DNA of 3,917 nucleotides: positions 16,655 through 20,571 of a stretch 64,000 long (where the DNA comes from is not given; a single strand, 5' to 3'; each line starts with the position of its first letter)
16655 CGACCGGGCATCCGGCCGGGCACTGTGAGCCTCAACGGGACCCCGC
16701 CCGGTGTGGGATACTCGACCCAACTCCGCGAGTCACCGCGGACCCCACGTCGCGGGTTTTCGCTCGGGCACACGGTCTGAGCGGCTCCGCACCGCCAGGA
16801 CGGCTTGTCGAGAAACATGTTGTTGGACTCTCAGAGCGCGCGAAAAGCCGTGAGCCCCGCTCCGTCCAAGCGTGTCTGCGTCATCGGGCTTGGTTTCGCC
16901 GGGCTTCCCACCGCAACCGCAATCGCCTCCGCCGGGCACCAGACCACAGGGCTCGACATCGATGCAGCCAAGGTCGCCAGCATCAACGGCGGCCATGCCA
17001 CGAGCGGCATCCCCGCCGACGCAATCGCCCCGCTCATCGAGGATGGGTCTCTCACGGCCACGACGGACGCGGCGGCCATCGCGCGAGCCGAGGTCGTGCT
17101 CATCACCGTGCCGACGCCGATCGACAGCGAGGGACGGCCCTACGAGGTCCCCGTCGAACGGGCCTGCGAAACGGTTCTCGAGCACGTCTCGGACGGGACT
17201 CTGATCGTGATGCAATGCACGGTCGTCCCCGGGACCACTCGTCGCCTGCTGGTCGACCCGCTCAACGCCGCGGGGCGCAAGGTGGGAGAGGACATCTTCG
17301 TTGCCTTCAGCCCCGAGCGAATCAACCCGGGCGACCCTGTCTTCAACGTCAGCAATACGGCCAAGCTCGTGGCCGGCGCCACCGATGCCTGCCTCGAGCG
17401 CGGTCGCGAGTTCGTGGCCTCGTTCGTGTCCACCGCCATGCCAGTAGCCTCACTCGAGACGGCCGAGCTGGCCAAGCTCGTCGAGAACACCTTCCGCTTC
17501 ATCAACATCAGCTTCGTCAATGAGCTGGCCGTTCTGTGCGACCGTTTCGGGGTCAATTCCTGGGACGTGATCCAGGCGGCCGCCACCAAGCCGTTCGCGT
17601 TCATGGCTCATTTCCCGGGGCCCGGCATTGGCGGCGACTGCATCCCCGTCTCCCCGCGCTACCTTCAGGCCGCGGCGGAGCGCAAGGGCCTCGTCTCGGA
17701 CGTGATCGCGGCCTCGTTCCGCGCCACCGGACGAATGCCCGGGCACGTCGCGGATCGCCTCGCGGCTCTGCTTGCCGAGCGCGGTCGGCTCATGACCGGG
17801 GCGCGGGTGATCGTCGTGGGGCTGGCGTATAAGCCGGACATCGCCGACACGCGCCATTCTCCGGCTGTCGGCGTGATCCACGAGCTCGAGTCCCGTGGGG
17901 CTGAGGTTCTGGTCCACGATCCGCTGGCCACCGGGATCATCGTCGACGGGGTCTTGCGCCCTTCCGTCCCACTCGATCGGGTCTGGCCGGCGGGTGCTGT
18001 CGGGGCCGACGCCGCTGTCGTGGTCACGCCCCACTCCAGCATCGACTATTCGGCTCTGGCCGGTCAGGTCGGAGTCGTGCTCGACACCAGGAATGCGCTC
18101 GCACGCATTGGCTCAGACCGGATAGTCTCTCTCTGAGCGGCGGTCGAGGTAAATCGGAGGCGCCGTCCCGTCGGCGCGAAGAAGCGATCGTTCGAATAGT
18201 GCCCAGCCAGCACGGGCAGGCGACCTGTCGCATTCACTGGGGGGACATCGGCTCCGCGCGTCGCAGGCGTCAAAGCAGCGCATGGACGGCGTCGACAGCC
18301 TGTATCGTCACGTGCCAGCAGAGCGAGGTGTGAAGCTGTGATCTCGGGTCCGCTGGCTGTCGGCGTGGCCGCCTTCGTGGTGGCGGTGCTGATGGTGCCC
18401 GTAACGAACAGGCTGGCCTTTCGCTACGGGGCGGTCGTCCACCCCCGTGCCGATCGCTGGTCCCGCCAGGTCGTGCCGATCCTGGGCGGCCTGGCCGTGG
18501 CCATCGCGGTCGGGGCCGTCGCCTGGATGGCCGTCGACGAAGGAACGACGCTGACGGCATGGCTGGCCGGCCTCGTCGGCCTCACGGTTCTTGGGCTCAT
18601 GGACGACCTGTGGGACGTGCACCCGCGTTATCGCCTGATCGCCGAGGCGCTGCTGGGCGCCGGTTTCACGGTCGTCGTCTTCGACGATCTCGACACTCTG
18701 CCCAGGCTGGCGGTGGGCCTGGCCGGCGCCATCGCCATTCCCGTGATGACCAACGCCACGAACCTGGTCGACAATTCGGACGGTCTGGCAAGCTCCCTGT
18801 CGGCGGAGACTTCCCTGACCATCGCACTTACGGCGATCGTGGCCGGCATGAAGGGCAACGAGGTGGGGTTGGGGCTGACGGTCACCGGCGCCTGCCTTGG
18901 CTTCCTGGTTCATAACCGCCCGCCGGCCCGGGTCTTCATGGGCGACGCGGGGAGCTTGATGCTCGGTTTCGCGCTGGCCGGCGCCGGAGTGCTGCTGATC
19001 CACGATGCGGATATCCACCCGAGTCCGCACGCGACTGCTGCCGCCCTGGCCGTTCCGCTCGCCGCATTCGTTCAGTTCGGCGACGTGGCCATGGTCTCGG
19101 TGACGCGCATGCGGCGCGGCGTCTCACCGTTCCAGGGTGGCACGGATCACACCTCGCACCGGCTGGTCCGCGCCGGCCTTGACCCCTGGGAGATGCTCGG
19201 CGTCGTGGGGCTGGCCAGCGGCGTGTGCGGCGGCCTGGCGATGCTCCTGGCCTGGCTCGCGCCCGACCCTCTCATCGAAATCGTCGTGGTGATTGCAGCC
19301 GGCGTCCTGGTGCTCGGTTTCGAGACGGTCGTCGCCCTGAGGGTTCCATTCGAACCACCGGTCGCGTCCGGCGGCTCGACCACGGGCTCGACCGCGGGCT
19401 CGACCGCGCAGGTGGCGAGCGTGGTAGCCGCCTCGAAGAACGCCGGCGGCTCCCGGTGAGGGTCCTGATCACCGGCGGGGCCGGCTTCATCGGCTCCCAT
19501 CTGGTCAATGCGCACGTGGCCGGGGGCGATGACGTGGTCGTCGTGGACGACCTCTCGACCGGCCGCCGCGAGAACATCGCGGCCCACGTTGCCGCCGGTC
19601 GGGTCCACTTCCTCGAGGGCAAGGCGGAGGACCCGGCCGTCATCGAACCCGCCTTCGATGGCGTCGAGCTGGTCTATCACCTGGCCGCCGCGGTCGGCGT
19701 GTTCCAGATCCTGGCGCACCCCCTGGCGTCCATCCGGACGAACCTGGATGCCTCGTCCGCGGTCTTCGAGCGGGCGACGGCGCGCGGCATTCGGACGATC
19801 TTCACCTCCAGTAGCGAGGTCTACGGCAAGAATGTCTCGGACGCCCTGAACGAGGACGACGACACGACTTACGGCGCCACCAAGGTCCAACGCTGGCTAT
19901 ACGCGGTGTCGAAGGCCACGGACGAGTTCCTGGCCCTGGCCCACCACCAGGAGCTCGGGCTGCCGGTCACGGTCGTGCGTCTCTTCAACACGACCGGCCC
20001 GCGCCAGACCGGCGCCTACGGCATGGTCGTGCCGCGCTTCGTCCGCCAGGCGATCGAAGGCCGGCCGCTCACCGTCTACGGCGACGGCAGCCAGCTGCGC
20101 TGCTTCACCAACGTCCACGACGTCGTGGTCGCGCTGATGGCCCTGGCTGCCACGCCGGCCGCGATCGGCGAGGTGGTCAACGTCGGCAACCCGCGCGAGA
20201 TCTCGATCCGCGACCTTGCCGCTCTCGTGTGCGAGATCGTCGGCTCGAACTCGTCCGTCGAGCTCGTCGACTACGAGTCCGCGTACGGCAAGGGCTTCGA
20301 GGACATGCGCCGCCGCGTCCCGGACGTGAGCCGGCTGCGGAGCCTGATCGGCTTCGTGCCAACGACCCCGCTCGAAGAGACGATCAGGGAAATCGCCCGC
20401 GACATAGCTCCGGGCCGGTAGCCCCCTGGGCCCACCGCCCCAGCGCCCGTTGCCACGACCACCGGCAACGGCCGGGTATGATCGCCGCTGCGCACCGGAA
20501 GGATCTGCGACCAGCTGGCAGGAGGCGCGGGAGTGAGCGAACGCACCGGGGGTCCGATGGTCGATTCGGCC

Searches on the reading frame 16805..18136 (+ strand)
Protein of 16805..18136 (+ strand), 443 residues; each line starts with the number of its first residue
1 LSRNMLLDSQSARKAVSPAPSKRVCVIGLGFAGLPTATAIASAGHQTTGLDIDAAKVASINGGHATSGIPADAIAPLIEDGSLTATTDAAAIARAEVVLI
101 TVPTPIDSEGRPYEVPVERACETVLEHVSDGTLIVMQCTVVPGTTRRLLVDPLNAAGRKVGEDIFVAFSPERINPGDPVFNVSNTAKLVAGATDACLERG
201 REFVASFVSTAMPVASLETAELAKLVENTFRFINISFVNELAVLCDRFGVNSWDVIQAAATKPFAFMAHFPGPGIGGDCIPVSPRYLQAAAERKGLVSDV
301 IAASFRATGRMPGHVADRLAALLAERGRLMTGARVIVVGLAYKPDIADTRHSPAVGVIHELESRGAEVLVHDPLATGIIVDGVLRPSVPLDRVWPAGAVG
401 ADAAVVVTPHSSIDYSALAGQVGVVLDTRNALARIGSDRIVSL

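Call 52: search_protein_families(library=pfam, proteins=[window:16805-18136:+], max_evalue=1e-8)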
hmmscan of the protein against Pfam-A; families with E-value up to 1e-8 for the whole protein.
window:16805-18136:+ (443 aa): 3 families
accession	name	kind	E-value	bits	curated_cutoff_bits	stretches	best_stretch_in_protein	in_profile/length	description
PF03721.20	UDPG_MGDP_dh_N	-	3.8e-34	118.3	27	1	22-198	1-181/187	UDP-glucose/GDP-mannose dehydrogenase family, NAD binding domain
PF00984.24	UDPG_MGDP_dh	-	2.6e-26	92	25.4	1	218-303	1-87/94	UDP-glucose/GDP-mannose dehydrogenase family, central domain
PF03720.21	UDPG_MGDP_dh_C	-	2.1e-17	63.8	30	1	337-433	2-102/103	UDP-glucose/GDP-mannose dehydrogenase family, UDP binding domain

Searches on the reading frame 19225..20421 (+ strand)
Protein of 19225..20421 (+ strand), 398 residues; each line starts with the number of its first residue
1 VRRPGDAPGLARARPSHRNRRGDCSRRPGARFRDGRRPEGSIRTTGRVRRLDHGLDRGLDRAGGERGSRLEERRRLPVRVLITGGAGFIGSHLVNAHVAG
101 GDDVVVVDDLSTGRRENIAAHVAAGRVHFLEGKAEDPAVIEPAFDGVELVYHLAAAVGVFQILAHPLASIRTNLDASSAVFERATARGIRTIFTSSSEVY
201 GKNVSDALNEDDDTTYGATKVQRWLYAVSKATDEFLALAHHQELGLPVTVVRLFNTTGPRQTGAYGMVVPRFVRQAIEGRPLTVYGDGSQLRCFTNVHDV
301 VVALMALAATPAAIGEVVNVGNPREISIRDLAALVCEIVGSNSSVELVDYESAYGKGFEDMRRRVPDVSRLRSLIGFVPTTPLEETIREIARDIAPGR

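Call 52: search_protein_families(library=pfam, proteins=[window:19225-20421:+], max_evalue=1e-8)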
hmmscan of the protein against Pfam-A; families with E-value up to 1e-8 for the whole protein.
window:19225-20421:+ (398 aa): 6 families
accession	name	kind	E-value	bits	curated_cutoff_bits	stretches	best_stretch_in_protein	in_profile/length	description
PF01370.27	Epimerase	-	9.5e-48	163.1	20.9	1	80-321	1-240/240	NAD dependent epimerase/dehydratase family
PF16363.11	GDP_Man_Dehyd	-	3.2e-43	148.9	27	1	81-389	1-331/332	GDP-mannose 4,6 dehydratase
PF01073.25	3Beta_HSD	-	1.1e-14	54.6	22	1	81-302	1-223/280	3-beta hydroxysteroid dehydrogenase/isomerase family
PF02719.21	Polysacc_synt_2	-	3.5e-13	49.8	20.2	1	80-344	1-252/293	Polysaccharide biosynthesis protein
PF04321.23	RmlD_sub_bind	-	2.7e-09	37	27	0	79-343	2-235/287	RmlD substrate binding domain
PF07993.18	NAD_binding_4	-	9e-09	35.3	20.1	0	143-266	85-217/258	Male sterility protein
